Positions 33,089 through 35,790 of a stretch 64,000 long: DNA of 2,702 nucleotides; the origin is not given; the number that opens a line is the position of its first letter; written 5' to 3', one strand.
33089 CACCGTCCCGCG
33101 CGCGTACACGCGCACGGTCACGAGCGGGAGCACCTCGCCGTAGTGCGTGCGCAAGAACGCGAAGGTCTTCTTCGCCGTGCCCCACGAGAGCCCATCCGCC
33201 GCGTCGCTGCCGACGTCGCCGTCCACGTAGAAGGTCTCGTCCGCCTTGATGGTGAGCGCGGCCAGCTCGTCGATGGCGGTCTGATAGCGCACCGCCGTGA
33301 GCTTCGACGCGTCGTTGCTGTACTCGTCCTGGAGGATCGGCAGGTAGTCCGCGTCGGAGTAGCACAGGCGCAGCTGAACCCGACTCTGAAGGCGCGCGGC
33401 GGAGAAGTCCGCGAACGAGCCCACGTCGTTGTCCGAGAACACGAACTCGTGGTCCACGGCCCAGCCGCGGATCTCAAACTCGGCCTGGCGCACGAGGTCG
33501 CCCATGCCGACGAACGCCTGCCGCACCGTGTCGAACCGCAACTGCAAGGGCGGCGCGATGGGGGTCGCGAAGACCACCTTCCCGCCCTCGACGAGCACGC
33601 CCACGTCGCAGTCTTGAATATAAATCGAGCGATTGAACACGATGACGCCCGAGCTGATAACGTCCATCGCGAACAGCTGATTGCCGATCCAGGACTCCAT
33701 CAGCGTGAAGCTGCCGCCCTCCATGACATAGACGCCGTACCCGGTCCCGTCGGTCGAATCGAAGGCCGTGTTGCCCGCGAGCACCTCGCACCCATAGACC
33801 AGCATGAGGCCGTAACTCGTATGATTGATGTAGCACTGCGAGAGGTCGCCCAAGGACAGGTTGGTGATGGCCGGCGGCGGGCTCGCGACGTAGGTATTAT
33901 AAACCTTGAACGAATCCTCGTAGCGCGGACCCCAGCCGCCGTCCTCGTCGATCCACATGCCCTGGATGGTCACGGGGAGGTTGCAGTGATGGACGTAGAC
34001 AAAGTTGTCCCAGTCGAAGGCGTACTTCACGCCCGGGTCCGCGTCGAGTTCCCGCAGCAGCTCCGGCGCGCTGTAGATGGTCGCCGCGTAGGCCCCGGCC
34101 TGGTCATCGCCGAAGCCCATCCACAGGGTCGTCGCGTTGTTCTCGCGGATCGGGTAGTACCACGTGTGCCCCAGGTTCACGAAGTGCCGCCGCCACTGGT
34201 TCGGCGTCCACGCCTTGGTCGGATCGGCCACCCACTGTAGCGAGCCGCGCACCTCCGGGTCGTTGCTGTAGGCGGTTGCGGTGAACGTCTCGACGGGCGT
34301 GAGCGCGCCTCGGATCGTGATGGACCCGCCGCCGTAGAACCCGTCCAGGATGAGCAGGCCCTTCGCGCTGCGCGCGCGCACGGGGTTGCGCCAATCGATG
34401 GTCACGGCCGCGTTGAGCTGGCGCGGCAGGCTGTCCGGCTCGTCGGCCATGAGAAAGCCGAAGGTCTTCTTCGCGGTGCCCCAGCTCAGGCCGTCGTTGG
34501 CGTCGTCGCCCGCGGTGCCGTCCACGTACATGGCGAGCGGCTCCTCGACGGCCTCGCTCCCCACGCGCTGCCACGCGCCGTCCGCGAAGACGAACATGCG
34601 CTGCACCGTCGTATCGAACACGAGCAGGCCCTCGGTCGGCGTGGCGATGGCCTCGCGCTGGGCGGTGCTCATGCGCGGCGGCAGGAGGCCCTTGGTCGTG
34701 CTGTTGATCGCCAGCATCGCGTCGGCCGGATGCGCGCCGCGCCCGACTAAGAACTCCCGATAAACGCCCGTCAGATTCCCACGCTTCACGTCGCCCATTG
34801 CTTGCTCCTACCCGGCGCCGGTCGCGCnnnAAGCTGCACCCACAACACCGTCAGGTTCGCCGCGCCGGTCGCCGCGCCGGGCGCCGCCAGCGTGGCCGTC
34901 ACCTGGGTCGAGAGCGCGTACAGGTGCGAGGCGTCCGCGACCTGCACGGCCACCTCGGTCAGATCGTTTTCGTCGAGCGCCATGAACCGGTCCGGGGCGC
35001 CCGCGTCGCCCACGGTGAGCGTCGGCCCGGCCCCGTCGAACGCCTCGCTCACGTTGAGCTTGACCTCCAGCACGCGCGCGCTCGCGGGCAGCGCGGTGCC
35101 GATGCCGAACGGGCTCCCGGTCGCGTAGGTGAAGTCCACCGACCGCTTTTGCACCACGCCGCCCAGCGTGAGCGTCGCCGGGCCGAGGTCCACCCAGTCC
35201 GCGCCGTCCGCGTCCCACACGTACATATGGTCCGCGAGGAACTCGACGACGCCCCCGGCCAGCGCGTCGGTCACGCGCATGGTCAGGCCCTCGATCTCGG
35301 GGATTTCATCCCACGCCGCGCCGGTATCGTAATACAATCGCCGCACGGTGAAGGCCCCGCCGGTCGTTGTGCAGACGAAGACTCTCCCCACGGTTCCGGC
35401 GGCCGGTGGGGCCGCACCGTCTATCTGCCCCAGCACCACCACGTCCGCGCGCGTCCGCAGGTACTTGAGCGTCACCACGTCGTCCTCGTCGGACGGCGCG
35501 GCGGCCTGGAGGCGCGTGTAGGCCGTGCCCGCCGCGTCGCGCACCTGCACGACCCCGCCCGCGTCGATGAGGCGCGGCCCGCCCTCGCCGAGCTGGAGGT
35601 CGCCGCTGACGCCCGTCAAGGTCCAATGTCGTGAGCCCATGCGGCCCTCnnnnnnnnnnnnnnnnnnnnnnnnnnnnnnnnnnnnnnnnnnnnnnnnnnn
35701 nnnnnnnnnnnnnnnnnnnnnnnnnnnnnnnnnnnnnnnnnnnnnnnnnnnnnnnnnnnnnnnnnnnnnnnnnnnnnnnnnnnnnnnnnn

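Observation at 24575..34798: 3407-aa single polypeptide that strings together about five tailspike-like beta-helix modules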

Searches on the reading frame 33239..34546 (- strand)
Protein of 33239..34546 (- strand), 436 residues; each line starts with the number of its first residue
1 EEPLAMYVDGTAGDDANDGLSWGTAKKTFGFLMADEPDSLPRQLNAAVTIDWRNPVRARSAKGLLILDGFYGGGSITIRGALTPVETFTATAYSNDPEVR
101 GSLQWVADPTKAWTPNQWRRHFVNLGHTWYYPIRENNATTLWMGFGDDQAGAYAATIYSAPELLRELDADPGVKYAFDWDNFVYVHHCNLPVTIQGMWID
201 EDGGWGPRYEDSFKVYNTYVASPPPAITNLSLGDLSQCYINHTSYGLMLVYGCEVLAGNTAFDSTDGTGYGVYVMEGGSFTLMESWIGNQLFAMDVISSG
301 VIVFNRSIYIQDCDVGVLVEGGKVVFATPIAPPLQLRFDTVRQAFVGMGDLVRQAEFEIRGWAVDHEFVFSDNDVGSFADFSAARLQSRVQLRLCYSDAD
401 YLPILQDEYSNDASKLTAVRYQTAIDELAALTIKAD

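Call 31: search_solved_structures(query=A1, max_evalue=10, show_alignments=1)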
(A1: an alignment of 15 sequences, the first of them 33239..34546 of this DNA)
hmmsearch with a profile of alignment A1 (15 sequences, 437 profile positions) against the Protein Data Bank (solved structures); distinct sequences matched with E-value up to 10: 2.
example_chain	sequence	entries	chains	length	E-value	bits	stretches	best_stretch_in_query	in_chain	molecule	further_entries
7tj4_B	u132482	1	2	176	0.11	14.6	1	232-329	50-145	LytH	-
4mxn_A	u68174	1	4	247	0.23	13.5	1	193-266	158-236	Uncharacterized protein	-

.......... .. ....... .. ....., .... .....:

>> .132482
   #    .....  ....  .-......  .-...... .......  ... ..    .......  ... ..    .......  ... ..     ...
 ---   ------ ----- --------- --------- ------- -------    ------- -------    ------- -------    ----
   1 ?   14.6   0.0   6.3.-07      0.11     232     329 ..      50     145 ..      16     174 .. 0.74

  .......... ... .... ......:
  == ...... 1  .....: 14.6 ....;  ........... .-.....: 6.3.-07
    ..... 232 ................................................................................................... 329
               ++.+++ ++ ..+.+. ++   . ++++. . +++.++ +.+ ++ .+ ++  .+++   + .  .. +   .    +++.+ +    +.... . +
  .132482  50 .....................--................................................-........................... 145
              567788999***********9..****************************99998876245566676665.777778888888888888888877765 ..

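Call 37: predict_structure(alignment_id=A1)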
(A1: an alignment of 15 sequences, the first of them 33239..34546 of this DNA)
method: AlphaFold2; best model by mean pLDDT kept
length: 436 residues; sequences in the alignment: 15
mean_pLDDT: 90.4   pTM: 0.87
mean pLDDT of the five models: 90.4, 90.3, 88.9, 86.8, 86.2
residues with pLDDT >= 90: 305; 70-90: 111; 50-70: 19; < 50: 1
segments of 3 or more residues with pLDDT < 50: none
pLDDT, mean of each block of 10 residues (from residue 1): 93 87 90 90 96 93 91 97 96 91 93 96 88 96 86 95 92 77 90 94 75 97 95 96 92 96 93 96 94 95 94 96 87 84 95 89 95 90 88 89 79 80 83 58
secondary structure, 60 per line:
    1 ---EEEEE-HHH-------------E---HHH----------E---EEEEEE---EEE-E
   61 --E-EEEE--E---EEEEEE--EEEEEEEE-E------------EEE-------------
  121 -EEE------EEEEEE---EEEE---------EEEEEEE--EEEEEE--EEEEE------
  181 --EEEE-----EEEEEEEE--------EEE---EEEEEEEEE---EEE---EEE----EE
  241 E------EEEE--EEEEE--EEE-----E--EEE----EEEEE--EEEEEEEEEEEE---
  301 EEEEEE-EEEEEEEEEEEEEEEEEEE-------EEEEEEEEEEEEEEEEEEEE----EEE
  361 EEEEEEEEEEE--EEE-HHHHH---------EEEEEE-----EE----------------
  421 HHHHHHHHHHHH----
elements in order: E4-8 E47-52 E56-58 E65-68 E75-80 E83-90 E105-107 E122-124 E131-136 E140-143 E153-159 E162-167 E170-174 E183-186 E192-199 E208-210 E214-222 E226-228 E232-234 E239-241 E248-251 E254-258 E261-263 E272-274 E279-283 E286-297 E301-306 E308-326 E334-353 E358-371 E374-376 H378-382 E392-397 H421-432
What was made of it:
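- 33239..34546 (-): Beta-helix module A, aa 85-520. AlphaFold2 gave pLDDT 90.4 and pTM 0.87, all-beta (call 37).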

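Call 41: fold_search(model_id=the predicted structure, library=pdb)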
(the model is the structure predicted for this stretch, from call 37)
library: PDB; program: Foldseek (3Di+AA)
matches with E <= 10: 494; with E <= 0.001: 10
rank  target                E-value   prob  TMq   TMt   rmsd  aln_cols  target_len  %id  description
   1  7w1c_D                6.8e-05  1.00  0.28  0.21  16.9       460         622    8  Crystal structure of Klebsiella pneumoniae K1 capsule-specific polysaccharide lyase in a P1 crystal form (released 2022-05-18)
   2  4y9v_A                1.1e-04  0.94  0.20  0.17  12.9       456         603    8  Gp54 tailspike of Acinetobacter baumannii bacteriophage AP22 in complex with A. baumannii capsular saccharide (released 2017-02-01)
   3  8bke_AAA              1.1e-04  0.89  0.16  0.16  16.2       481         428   10  Crystal structure of the Klebsiella phage KP34p57 capsular depolymerase (released 2023-08-30)
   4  4ru4_A                1.2e-04  0.99  0.23  0.19  13.0       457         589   11  Crystal structure of the tailspike protein gp49 from Pseudomonas phage LKA1 (released 2015-11-18)
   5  4ru5_A                4.4e-04  0.91  0.19  0.15  13.6       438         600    9  Crystal Structure of the Pseudomonas phage phi297 tailspike gp61 (released 2015-11-18)
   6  9beh_A                4.4e-04  0.82  0.22  0.18  15.4       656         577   10  Structure of GH110A in complex with galactose-6-sulfate (released 2025-08-27)
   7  9beu_A                4.4e-04  0.82  0.20  0.16  14.7       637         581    8  Structure of GH110B in complex with a lambda-carrageenan oligosaccharide (released 2025-08-27)
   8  9beu_B                6.1e-04  0.95  0.22  0.18  13.3       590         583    7  Structure of GH110B in complex with a lambda-carrageenan oligosaccharide (released 2025-08-27)
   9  7v6i_A                8.1e-04  0.97  0.29  0.23  16.8       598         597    9  Crystal structure of lacto-N-biosidase BsaX from Bifidobacterium saguini, lacto-N-biose complex (released 2022-02-09)
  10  9k4a_A                8.5e-04  0.98  0.26  0.19  17.0       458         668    8  Cryo-EM structure of depolymerase S2-4 from Klebsiella phage K64-1 (released 2026-03-25)
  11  9bev_A                1.0e-03  0.63  0.14  0.11  17.0       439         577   11  Structure of GH110A in complex with a lambda-carrageenan oligosaccharide (released 2025-08-27)
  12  7v6m_A                1.2e-03  0.95  0.26  0.21  16.6       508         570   10  Crystal structure of lacto-N-biosidase TnX from Tynzenella nexilis, lacto-N-biose complex (released 2022-02-09)
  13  9i4f_A                1.7e-03  0.80  0.22  0.17  14.9       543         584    8  Blood Type B-converting alpha-1,3-galactosidase PpaGal from Pedobacter panaciterrae in its apo form (released 2025-03-12)
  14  7jwf_A                2.2e-03  0.82  0.21  0.17  14.6       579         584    8  Crystal structure of PdGH110B D344N in complex with alpha-(1,3)-galactobiose (released 2020-11-04)
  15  7w1d_H                2.4e-03  0.89  0.24  0.17  17.7       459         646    9  Crystal structure of Klebsiella pneumoniae K1 capsule-specific polysaccharide lyase in a C2 crystal form (released 2022-05-18)
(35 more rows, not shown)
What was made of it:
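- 33239..34546 (-): Foldseek PDB hits are right-handed beta-helix tailspikes, depolymerases and other beta-helix glycan-active enzymes (7w1c, 4y9v, 8bke, 4ru4; E 7e-5 to 1e-3, TM 0.2-0.3; call 41).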

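Call 72: search_protein_representatives(alignment_id=A1)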
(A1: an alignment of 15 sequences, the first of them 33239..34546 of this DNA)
Query: 15 sequences, 437 profile positions. Proteins with E-value up to 0.001 (for the whole library): 1314; up to 1e-10: 189; up to 1e-30: 47. The best 150 are listed.
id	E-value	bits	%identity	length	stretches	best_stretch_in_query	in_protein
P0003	0.0e+00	1247.1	-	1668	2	1-436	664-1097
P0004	0.0e+00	1108.6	-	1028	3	1-436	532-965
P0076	1.1e-206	703.4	-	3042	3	2-435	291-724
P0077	1.3e-191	653.7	-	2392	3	3-435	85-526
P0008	3.8e-191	652.2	-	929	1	1-436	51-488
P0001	8.3e-189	644.5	-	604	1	1-436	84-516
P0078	7.2e-188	641.4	-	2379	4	3-434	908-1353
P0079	6.6e-186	634.9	-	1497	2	4-433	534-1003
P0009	1.0e-184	631.0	-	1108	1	1-436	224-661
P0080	3.5e-169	579.8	-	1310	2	1-435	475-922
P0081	1.8e-153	528.1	-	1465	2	1-435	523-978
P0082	1.6e-140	485.4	-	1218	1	1-433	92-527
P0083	5.7e-140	483.5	-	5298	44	381-435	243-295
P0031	2.8e-134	464.8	-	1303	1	1-436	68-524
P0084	6.4e-128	443.8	-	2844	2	1-434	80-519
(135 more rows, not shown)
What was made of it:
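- It nevertheless includes other giants with 2-4 copies: 3042, 2844, 2392 and 2379 aa (call 72).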

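Call 97: fold_search(model_id=the predicted structure, library=viral)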
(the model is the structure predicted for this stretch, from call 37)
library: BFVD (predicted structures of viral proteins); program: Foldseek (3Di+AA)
matches with E <= 10: 828; with E <= 0.001: 35
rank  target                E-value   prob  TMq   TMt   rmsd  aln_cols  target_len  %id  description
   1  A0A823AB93            3.6e-12  1.00  0.38  0.31  12.3       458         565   14  (no name in the UniProt tables at hand)
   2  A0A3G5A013            6.5e-08  1.00  0.49  0.39  12.0       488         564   14  Collagen triple helix repeat containing protein [Harvfovirus sp.]
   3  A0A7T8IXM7            2.2e-07  1.00  0.35  0.15  12.7       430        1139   12  (no name in the UniProt tables at hand)
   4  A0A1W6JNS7            3.0e-06  1.00  0.36  0.23  13.3       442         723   10  (no name in the UniProt tables at hand)
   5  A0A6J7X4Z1            4.5e-06  1.00  0.22  0.14  16.5       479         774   11  Pectate lyase superfamily protein [uncultured Caudovirales phage]
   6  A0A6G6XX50            5.5e-06  1.00  0.29  0.23  14.4       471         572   10  (no name in the UniProt tables at hand)
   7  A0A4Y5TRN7            9.7e-06  1.00  0.39  0.26  13.9       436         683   11  Tail fiber protein [Serratia phage Moabite]
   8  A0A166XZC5            2.5e-05  0.97  0.21  0.14  16.0       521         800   12  Tail spike-like protein [Gordonia phage BritBrat]
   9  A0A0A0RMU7            2.9e-05  0.97  0.20  0.13  18.1       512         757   10  Tail spike protein [Bacillus phage Mater]
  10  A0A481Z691            3.2e-05  1.00  0.37  0.32  13.5       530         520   10  Beta-helix protein [Pithovirus LCPAC202]
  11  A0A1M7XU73            3.4e-05  1.00  0.42  0.40  10.5       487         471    9  Uncharacterized protein [Cedratvirus A11]
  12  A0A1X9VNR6            3.4e-05  0.94  0.18  0.15  16.6       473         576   12  Putative dihydrofolate reductase [Mimivirus AB-566-O17]
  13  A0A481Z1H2            4.7e-05  1.00  0.42  0.38  11.4       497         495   10  Beta-helix protein [Pithovirus LCPAC001]
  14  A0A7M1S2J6            5.4e-05  1.00  0.34  0.15  13.6       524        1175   10  Right handed beta helix domain-containing protein [uncultured phage cr126_1]
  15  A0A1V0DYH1            6.3e-05  1.00  0.38  0.26  13.6       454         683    8  (no name in the UniProt tables at hand)
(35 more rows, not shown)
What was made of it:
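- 33239..34546 (-): BFVD hits are tail fibre, tail spike and beta-helix proteins (best E 3.6e-12, TM up to 0.49; call 97).
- Closest known: Single-helix phage tailspikes and capsule/O-antigen depolymerases. Same: They are the best structural neighbours of module A (calls 41, 97).
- Module A is a confident beta-helix with tailspike and depolymerase neighbours (calls 37, 41, 97). The structural neighbours of module A are dominated by capsule and O-antigen depolymerases and glycoside hydrolases (calls 41, 97).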

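Call 100: find_related_loci(query=A1, collection=genome_contigs, flank=10000)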
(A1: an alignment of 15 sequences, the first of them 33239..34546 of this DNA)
Query A1 (436 aa) in genome_contigs; peptide patterns used: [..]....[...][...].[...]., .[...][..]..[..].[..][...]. (x = any residue, [..] = any of these).
44 stretches matched a pattern; 4 encode a relative of the query (tblastn E <= 1e-3); 4 distinct loci.
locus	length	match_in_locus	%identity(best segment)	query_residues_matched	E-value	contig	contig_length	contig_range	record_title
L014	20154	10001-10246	34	7-78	5e-5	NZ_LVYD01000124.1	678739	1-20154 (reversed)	Niastella vici strain DJ57 contig9, whole genome shotgun sequence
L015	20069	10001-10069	65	7-29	5e-5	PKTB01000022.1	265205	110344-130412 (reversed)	MAG: Marinilabiliales bacterium isolate BM703 sc_21, whole genome shotgun sequence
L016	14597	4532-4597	77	7-28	2e-4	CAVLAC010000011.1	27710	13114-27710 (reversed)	bacterium isolate H07658-L1_cleanbin_000011 genome assembly, contig: Spades_H07658-L1_contig_356, whole genome shotgun s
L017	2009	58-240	37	1-56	2e-4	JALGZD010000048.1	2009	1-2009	MAG: bacterium isolate SY70-5-12_Bin_1 SY70-5-12_Bin_1_scaffold_80319, whole genome shotgun sequence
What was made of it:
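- Tried and rejected: The genome_contigs scan with the A/B profile gave only short motif matches, so no prophage or host was found (call 100).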

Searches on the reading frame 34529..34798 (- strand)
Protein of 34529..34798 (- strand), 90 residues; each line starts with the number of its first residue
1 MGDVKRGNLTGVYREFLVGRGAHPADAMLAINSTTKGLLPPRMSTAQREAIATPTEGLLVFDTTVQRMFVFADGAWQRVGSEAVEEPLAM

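Call 111: search_solved_structures(query=window:34529-34798:-, max_evalue=10, show_alignments=2)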
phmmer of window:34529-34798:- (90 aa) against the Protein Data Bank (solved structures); distinct sequences matched with E-value up to 10: 1.
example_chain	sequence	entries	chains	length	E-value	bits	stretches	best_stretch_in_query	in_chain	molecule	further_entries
2zon_G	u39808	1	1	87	0.94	13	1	22-51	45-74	cytochrome c551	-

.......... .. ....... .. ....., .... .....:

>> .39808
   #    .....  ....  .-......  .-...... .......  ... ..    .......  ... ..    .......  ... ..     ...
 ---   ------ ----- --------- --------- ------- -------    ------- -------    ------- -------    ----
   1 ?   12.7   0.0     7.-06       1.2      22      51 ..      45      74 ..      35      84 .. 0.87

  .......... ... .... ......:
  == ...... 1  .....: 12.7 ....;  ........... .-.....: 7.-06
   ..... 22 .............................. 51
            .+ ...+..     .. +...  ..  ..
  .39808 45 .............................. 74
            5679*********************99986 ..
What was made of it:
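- Tried and rejected: The N-terminus alone also gave nothing (call 111).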

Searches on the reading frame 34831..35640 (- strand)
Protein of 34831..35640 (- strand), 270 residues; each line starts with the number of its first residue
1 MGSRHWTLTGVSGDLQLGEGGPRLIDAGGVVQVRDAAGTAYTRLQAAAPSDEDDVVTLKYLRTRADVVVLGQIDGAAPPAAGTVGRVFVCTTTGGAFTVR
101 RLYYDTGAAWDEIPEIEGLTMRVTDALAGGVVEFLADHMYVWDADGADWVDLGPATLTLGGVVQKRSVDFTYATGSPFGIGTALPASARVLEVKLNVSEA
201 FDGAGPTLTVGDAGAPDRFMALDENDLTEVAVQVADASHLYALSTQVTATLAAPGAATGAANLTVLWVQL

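Call 7: search_protein_families(library=pfam, proteins=[window:34831-35640:-], max_evalue=0.01)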
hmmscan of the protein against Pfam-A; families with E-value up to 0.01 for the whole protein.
window:34831-35640:- (270 aa): 0 families

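Call 8: search_protein_families(library=phrogs, proteins=[window:34831-35640:-], max_evalue=0.001)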
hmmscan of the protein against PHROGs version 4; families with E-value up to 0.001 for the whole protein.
window:34831-35640:- (270 aa): 2 families
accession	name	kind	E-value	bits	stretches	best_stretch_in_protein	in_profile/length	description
phrog_4042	-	unknown function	6.4e-08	33.6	1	165-265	26-124/129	-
phrog_4302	-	unknown function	5.3e-06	26.5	1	6-63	7-64/499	-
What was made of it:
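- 34828..35640 (-): Conserved 270-aa gene that always precedes the variable fibre gene; it has a fibre-type N-terminus. It matches phrog_4302 and phrog_4042 (call 8).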

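Call 85: find_related_loci(query=window:34831-35640:-, collection=viral_contigs, flank=10000)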
Query window:34831-35640:- (270 aa) in viral_contigs; peptide patterns used: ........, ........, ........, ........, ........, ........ (x = any residue, [..] = any of these).
19 stretches matched a pattern, but none encodes a relative of the query by tblastn (E <= 1e-3).
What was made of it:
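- Tried and rejected: A viral_contigs scan with the single 270-aa protein found nothing (call 85).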

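Call 87: find_related_loci(query=A7, collection=viral_contigs, flank=10000)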
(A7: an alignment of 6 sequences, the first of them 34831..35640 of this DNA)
Query A7 (270 aa) in viral_contigs; peptide patterns used: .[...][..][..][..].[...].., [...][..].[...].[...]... (x = any residue, [..] = any of these).
53 stretches matched a pattern; 7 encode a relative of the query (tblastn E <= 1e-3); 7 distinct loci.
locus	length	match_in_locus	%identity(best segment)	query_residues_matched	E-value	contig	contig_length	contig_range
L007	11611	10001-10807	46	1-269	2e-86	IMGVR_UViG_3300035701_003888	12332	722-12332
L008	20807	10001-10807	48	1-269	9e-83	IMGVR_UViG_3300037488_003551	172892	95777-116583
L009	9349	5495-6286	46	1-266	2e-70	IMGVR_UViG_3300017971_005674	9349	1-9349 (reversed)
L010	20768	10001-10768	42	1-258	4e-64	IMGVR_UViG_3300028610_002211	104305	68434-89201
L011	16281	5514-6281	42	1-258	4e-64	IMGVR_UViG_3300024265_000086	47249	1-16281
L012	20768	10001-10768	42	1-258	4e-64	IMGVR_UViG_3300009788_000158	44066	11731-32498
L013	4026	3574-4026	44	3-153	2e-44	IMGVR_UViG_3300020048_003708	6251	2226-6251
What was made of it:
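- Tried and rejected: The alignment-based scan found only distant loci (call 87).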

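Call 99: search_protein_families(library=ncbifam, proteins=[window:34831-35640:-], max_evalue=0.01)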
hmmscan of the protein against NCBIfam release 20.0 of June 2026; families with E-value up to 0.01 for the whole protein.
window:34831-35640:- (270 aa): 0 families
